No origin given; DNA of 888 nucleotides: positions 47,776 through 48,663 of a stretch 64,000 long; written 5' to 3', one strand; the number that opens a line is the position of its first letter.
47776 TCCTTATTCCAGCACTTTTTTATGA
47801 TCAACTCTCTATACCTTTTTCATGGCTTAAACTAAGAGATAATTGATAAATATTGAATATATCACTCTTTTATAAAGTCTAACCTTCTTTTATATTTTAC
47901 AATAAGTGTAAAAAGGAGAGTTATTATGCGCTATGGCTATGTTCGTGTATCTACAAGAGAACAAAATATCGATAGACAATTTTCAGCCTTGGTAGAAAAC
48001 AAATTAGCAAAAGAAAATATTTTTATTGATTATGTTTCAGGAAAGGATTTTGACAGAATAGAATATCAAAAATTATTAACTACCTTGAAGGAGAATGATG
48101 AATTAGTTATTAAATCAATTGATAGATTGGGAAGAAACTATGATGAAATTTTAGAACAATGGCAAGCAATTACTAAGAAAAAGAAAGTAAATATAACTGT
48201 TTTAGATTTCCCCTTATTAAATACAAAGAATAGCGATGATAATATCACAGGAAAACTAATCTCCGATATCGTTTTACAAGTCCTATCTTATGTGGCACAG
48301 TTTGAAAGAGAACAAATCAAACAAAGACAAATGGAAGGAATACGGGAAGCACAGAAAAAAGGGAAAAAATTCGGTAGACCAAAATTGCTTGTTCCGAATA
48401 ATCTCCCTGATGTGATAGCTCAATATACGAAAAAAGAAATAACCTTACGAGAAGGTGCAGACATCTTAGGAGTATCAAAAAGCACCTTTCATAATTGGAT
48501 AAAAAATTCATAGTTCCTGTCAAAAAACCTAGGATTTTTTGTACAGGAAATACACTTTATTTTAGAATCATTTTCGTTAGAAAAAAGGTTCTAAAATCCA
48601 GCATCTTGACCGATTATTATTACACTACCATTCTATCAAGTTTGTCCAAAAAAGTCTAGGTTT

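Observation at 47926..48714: Serine recombinase followed by two inverted hix-like palindromes 127 bp apart, upstream of a surface-protein operon: candidate invertible switch or res site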

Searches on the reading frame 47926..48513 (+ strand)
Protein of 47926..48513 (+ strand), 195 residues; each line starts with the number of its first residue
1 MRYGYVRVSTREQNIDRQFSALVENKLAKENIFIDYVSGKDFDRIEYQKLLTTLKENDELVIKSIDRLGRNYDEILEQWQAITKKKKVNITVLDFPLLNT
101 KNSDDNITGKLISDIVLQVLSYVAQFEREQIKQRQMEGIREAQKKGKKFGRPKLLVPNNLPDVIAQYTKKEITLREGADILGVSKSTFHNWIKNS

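Call 4: search_protein_families(library=pfam, proteins=[window:47926-48510:+], max_evalue=0.01)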
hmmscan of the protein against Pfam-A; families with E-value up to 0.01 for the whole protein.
window:47926-48510:+ (195 aa): 4 families
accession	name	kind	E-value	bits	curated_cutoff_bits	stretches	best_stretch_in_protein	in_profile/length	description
PF00239.26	Resolvase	-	5.9e-29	101.5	23.3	1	3-148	2-145/145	Resolvase, N terminal domain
PF12728.13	HTH_17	-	0.0019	18.9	27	1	173-194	3-24/51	Helix-turn-helix domain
PF13384.12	HTH_23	-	0.0028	17.9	24.6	1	171-194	17-40/50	Homeodomain-like domain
PF04967.18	HTH_10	-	0.003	17.8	23.1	0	169-194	21-46/53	HTH DNA binding domain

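Call 6: find_homologous_proteins(query=window:47926-48510:+, max_evalue=1e-10)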
Query window:47926-48510:+ (195 aa): 7999 proteins with E <= 1e-10 among 8000 candidates; the best 120 are listed.
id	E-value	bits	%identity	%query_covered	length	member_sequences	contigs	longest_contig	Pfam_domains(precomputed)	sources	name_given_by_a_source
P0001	8.4e-116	402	96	100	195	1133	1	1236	PF00239.27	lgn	-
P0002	2.0e-102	358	86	100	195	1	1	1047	PF00239.27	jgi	-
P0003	7.2e-91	321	82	100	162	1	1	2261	PF00239.27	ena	-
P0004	1.7e-89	316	76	99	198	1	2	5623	PF00239.27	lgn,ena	-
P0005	1.8e-89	316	75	99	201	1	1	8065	PF00239.27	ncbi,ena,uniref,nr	ncbi:recombinase family protein [uncultured Streptococcus sp.]|uniref:recombinase family protein n=1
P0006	2.0e-89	316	75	99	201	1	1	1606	PF00239.27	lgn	-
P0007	2.3e-89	316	75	99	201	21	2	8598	PF00239.27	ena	-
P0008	3.4e-89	315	75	99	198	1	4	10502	PF00239.27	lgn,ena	-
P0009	7.0e-89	314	75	99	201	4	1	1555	PF00239.27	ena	-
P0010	8.4e-89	314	75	99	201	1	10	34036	PF00239.27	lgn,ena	-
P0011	2.4e-88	313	76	99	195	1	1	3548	PF00239.27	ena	-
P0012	2.7e-88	312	75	99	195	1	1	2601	PF00239.27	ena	-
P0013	2.8e-88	312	75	99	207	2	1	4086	PF00239.27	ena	-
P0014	3.3e-88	312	75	99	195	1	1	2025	PF00239.27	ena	-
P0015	6.5e-88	311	74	99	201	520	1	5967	PF00239.27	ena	-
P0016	8.1e-88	311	75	99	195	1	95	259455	PF00239.27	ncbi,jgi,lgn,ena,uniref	ncbi:recombinase family protein [Streptococcus infantis]|uniref:recombinase family protein n=1 Tax=S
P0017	8.2e-88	311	75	99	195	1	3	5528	PF00239.27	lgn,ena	-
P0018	1.2e-87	310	75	99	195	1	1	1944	PF00239.27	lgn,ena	-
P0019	1.2e-87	310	75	99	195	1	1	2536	PF00239.27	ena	-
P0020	1.3e-87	310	75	99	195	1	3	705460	PF00239.27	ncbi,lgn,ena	-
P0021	2.7e-87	309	75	99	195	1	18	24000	PF00239.27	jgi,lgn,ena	-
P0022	3.0e-87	309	75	99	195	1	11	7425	PF00239.27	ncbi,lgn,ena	-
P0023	3.4e-87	309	75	99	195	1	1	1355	PF00239.27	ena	-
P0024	4.5e-87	308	74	99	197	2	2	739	PF00239.27,PF13518.13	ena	-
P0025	4.8e-87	308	73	99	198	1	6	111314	PF12728.14,PF00239.27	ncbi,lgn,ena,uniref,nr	ncbi:recombinase family protein [Streptococcus parasanguinis]|uniref:recombinase family protein n=1 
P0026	4.9e-87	308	72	99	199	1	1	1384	PF00239.27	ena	-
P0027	5.3e-87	308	74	99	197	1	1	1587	PF00239.27,PF13518.13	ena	-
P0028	7.0e-87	308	72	99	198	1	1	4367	PF12728.14,PF00239.27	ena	-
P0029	7.2e-87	308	73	99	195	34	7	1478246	PF00239.27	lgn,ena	-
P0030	9.2e-87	307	72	99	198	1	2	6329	PF12728.14,PF00239.27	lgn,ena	-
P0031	9.5e-87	307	72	99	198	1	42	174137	PF12728.14,PF00239.27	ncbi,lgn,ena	ncbi:recombinase family protein [Streptococcus parasanguinis]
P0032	1.1e-86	307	75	99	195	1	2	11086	PF00239.27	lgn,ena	-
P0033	1.7e-86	307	74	99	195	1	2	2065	PF00239.27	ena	-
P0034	1.7e-86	307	72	99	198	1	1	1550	PF12728.14,PF00239.27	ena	-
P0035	1.8e-86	306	72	99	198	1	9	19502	PF12728.14,PF00239.27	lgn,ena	-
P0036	1.9e-86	306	74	99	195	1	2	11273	PF00239.27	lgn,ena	-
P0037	2.1e-86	306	72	99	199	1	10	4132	PF00239.27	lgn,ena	-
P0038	2.2e-86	306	72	100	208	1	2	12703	PF12728.14,PF00239.27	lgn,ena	-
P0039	2.3e-86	306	74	99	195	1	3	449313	PF00239.27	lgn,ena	-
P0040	2.3e-86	306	72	99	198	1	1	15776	PF12728.14,PF00239.27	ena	-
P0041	2.6e-86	306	72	99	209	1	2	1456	PF00239.27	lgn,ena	-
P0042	2.6e-86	306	72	99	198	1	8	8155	PF12728.14,PF00239.27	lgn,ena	-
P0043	3.8e-86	305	74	99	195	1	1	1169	PF00239.27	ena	-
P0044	4.1e-86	305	72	99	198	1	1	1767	PF12728.14,PF00239.27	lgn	-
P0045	6.6e-86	305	73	99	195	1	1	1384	PF00239.27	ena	-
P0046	7.1e-86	305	72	99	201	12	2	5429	PF12728.14,PF00239.27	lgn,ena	-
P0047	8.1e-86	304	71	99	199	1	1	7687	PF00239.27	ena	-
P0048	8.3e-86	304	72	99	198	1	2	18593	PF12728.14,PF00239.27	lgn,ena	-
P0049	8.7e-86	304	71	99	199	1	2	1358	PF00239.27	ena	-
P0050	1.1e-85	304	72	99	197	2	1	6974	PF00239.27,PF13518.13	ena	-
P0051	1.4e-85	304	71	99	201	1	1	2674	PF00239.27,PF13384.13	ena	-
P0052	1.5e-85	303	72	99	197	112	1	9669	PF00239.27,PF13518.13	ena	-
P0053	1.5e-85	303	71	99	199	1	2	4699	PF00239.27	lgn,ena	-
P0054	1.6e-85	303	72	99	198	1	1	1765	PF12728.14,PF00239.27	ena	-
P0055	2.1e-85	303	71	99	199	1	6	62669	PF00239.27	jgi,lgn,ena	-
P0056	3.1e-85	302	71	99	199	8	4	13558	PF00239.27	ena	-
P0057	3.8e-85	302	70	100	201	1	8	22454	PF00239.27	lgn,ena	-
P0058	4.1e-85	302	71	99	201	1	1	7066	PF00239.27,PF13384.13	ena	-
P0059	6.9e-85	301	71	99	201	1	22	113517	PF00239.27,PF13384.13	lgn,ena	-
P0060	6.9e-85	301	71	99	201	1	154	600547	PF00239.27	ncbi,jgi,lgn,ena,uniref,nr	ncbi:recombinase family protein [Gemella morbillorum]|uniref:recombinase family protein n=1 Tax=Geme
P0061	7.7e-85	301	71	99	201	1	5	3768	PF00239.27,PF13384.13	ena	-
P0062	8.3e-85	301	71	99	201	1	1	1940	PF00239.27,PF13384.13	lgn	-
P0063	8.8e-85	301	71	99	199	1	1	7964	PF00239.27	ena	-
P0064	1.2e-84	301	71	99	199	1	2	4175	PF00239.27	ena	-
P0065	1.5e-84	300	71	99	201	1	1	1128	PF00239.27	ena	-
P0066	2.3e-84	300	70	99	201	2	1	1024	PF00239.27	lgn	-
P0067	5.1e-84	298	70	99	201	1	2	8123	PF00239.27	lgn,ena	-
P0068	7.6e-84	298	70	99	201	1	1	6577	PF00239.27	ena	-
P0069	3.2e-83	296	73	99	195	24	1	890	PF00239.27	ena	-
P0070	8.1e-83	295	81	88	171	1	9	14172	PF00239.27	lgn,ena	-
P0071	9.2e-83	294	70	99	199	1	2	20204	PF00239.27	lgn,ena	-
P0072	3.1e-82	293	72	99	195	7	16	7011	PF00239.27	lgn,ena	-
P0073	6.0e-82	292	69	99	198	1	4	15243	PF00239.27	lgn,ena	-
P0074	6.0e-82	292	69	99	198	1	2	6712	PF00239.27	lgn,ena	-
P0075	6.2e-82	292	69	99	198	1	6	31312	PF00239.27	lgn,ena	-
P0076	6.7e-82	292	69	99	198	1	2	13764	PF00239.27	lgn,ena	-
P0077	6.7e-82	292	68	99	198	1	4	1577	PF00239.27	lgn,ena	-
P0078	7.1e-82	291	68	99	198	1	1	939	PF00239.27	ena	-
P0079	7.1e-82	291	69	99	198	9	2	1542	PF00239.27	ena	-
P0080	7.9e-82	291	68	99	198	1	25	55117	PF00239.27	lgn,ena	-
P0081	8.0e-82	291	68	99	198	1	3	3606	PF00239.27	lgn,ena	-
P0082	8.6e-82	291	68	99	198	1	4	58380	PF00239.27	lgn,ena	-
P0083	1.0e-81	291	68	99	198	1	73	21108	PF00239.27,PF13518.13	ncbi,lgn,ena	-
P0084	1.2e-81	291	69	99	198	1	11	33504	PF00239.27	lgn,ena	-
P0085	1.4e-81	291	68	99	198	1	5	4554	PF00239.27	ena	-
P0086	1.4e-81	290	68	99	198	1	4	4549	PF00239.27,PF13518.13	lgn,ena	-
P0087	1.5e-81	290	69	99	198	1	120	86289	PF00239.27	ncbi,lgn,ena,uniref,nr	ncbi:recombinase family protein [uncultured Gemella sp.]|uniref:recombinase family protein n=1 Tax=u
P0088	1.7e-81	290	68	99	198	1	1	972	PF00239.27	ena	-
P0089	1.9e-81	290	72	99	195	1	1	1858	PF00239.27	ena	-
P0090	2.2e-81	290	68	99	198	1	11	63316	PF00239.27,PF13518.13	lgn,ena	-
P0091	2.4e-81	290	68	99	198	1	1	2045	PF00239.27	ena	-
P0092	2.6e-81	290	68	99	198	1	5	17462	PF00239.27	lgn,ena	-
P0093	2.6e-81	290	68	99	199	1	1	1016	PF00239.27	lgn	-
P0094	2.6e-81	290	68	99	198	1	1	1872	PF00239.27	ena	-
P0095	2.6e-81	290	68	99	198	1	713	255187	PF00239.27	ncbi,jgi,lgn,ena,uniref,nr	ncbi:transposon DNA-invertase Bin3 family protein [Gemella haemolysans]|jgi:DNA recombinase|uniref:T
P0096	2.6e-81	290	68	99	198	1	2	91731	PF00239.27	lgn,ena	-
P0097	2.8e-81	290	68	99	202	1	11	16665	PF00239.27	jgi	jgi:DNA recombinase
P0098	2.8e-81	290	68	99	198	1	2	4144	PF00239.27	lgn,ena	-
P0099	2.9e-81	290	68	99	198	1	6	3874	PF00239.27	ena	-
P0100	3.0e-81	289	68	99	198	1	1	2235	PF00239.27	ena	-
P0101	3.7e-81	289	67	99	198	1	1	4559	PF00239.27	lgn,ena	-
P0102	3.8e-81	289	68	99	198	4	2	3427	PF00239.27,PF13518.13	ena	-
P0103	4.0e-81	289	68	99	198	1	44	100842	PF00239.27,PF13518.13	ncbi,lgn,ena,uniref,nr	ncbi:recombinase family protein [uncultured Gemella sp.]|uniref:recombinase family protein n=1 Tax=u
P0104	4.0e-81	289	68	99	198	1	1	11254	PF00239.27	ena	-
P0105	4.4e-81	289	67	99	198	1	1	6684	PF00239.27,PF13518.13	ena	-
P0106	4.6e-81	289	68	99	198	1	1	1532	PF00239.27,PF13518.13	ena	-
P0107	4.8e-81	289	68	99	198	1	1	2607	PF00239.27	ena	-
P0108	4.9e-81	289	68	99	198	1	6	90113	PF00239.27,PF13518.13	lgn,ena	-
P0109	5.4e-81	289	68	99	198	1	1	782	PF00239.27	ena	-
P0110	5.6e-81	289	67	99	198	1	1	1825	PF00239.27,PF13518.13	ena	-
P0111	6.0e-81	288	68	99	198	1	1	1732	PF00239.27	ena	-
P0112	6.1e-81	288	68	99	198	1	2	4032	PF00239.27,PF13518.13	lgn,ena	-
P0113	6.1e-81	288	68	99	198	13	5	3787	PF00239.27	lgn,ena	-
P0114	6.7e-81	288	67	99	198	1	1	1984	PF00239.27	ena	-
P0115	6.7e-81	288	68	99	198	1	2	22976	PF00239.27,PF13518.13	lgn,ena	-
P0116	7.3e-81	288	67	99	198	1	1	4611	PF00239.27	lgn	-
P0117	7.4e-81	288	70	99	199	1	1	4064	PF00239.27,PF13384.13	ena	-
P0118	8.1e-81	288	68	99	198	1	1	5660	PF00239.27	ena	-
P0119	9.7e-81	288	68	99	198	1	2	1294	PF00239.27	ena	-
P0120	1.0e-80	288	67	99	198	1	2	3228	PF00239.27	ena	-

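Call 9: find_encoding_contigs(protein=window:47926-48513:+, flank=5000, max_places=10)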
Protein window:47926-48513:+ (195 aa): 19 contigs read that carry it; 10 places shown.
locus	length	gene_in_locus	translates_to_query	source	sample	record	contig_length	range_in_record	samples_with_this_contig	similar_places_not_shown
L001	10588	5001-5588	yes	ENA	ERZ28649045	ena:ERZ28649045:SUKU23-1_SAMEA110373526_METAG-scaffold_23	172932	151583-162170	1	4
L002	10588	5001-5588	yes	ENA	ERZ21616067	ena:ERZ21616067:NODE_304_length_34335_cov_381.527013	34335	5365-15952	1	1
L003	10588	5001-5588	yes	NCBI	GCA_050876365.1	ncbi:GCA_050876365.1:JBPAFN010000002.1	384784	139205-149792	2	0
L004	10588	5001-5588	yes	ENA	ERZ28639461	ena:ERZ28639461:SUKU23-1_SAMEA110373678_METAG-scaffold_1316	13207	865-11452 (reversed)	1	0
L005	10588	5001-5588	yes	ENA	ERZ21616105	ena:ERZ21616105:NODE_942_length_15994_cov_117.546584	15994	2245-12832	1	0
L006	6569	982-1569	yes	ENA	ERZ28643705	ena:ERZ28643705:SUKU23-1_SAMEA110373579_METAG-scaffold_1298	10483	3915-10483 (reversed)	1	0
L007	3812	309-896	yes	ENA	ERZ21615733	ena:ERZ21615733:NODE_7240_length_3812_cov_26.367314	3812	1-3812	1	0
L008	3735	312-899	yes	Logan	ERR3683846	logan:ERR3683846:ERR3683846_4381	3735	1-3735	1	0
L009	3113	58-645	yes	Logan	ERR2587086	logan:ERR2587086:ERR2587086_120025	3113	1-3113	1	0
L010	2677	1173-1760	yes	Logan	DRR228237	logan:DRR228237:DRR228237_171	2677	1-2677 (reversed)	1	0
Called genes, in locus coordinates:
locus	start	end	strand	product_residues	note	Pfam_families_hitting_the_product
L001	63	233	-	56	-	PF02416:TatA_B_E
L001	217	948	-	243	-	PF00902:TatC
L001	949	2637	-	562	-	PF03239:FTR1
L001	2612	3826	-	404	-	PF04261:Dyp_perox_N, PF20628:Dyp_perox_C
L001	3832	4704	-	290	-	PF09375:Peptidase_M75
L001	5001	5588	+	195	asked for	PF00239:Resolvase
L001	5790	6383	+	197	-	-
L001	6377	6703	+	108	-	PF19127:Choline_bind_3, PF01473:Choline_bind_1, PF19127:Choline_bind_3, PF19085:Choline_bind_2 (weak)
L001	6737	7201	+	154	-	PF05154:TM2 (faint)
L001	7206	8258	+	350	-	PF19804:DUF6287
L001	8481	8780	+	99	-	PF02575:YbaB_DNA_bd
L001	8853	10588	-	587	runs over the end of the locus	PF10110:GPDPase_memb, PF03009:GDPD, PF13653:GDPD_2 (weak)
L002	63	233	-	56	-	PF02416:TatA_B_E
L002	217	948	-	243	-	PF00902:TatC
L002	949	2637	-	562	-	PF03239:FTR1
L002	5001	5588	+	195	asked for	PF00239:Resolvase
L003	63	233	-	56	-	PF02416:TatA_B_E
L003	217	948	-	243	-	PF00902:TatC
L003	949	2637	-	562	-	PF03239:FTR1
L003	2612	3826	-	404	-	PF04261:Dyp_perox_N, PF20628:Dyp_perox_C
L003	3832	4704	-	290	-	PF09375:Peptidase_M75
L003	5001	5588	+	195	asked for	PF00239:Resolvase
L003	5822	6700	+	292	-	PF19127:Choline_bind_3, PF01473:Choline_bind_1, PF19127:Choline_bind_3, PF19085:Choline_bind_2 (weak)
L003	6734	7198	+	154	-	PF05154:TM2 (weak)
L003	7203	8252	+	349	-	PF19804:DUF6287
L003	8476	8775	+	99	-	PF02575:YbaB_DNA_bd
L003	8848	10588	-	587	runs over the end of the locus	PF10110:GPDPase_memb, PF03009:GDPD, PF13653:GDPD_2 (weak)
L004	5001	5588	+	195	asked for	PF00239:Resolvase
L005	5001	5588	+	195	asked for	PF00239:Resolvase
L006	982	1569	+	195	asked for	PF00239:Resolvase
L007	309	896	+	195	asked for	PF00239:Resolvase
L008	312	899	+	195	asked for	PF00239:Resolvase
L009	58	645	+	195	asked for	PF00239:Resolvase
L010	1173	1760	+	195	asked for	PF00239:Resolvase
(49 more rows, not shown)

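Call 10: find_encoding_contigs(protein=P0016, flank=5000, max_places=10)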
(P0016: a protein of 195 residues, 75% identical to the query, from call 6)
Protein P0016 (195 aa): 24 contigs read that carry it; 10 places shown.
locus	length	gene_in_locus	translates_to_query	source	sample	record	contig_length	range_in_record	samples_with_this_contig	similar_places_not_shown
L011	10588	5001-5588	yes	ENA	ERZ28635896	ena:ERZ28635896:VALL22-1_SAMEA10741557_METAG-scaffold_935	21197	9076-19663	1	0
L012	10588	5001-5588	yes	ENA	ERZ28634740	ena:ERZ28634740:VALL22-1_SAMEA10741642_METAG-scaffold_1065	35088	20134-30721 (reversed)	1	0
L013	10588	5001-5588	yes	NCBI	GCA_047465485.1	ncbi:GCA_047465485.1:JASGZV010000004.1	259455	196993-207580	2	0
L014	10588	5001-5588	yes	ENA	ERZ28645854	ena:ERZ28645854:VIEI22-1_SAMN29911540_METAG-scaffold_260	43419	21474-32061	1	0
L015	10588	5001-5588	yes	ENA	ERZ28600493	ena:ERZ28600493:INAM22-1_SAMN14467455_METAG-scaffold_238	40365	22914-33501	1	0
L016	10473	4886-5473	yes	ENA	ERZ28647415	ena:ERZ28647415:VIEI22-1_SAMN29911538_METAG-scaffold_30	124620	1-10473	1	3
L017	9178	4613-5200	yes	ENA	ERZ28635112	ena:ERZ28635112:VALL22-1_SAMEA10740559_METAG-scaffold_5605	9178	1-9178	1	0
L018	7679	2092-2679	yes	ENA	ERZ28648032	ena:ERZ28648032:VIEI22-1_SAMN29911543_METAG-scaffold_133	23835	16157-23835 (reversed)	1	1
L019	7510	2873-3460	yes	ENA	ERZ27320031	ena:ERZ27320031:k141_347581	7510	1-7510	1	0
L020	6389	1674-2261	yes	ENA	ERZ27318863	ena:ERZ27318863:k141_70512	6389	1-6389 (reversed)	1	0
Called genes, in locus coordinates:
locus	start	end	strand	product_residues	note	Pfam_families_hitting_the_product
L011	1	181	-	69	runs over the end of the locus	PF07022:Phage_CI_repr (weak), PF12844:HTH_19, PF13560:HTH_31, PF01381:HTH_3, PF13443:HTH_26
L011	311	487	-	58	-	-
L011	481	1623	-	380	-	PF06970:RepA_N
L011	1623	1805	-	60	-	-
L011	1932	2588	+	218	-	-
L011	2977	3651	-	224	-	PF22570:LiaF-TM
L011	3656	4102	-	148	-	PF04397:LytTR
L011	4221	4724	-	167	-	PF01569:PAP2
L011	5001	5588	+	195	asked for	PF00239:Resolvase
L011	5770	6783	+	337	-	-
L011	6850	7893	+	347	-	PF19804:DUF6287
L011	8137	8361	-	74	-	-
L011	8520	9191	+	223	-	PF04103:CD20 (weak)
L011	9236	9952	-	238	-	PF20772:TACO1_YebC_N, PF01709:Transcrip_reg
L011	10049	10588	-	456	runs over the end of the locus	PF01554:MatE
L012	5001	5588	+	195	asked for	PF00239:Resolvase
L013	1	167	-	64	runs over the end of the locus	-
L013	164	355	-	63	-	-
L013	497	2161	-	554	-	PF02734:Dak2, PF21645:FakA-like_M, PF13684:FakA-like_C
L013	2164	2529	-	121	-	PF03780:Asp23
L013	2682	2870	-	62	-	PF00830:Ribosomal_L28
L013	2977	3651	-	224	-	PF22570:LiaF-TM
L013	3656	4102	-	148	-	PF04397:LytTR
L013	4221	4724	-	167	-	PF01569:PAP2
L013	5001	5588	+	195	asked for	PF00239:Resolvase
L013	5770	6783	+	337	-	-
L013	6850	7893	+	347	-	PF19804:DUF6287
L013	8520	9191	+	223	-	PF04103:CD20 (weak)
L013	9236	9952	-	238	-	PF20772:TACO1_YebC_N, PF01709:Transcrip_reg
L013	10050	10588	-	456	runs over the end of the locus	PF01554:MatE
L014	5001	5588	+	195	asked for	PF00239:Resolvase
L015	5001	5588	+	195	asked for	PF00239:Resolvase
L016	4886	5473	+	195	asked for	PF00239:Resolvase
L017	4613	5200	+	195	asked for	PF00239:Resolvase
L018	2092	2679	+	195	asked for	PF00239:Resolvase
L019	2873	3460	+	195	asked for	PF00239:Resolvase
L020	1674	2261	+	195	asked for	PF00239:Resolvase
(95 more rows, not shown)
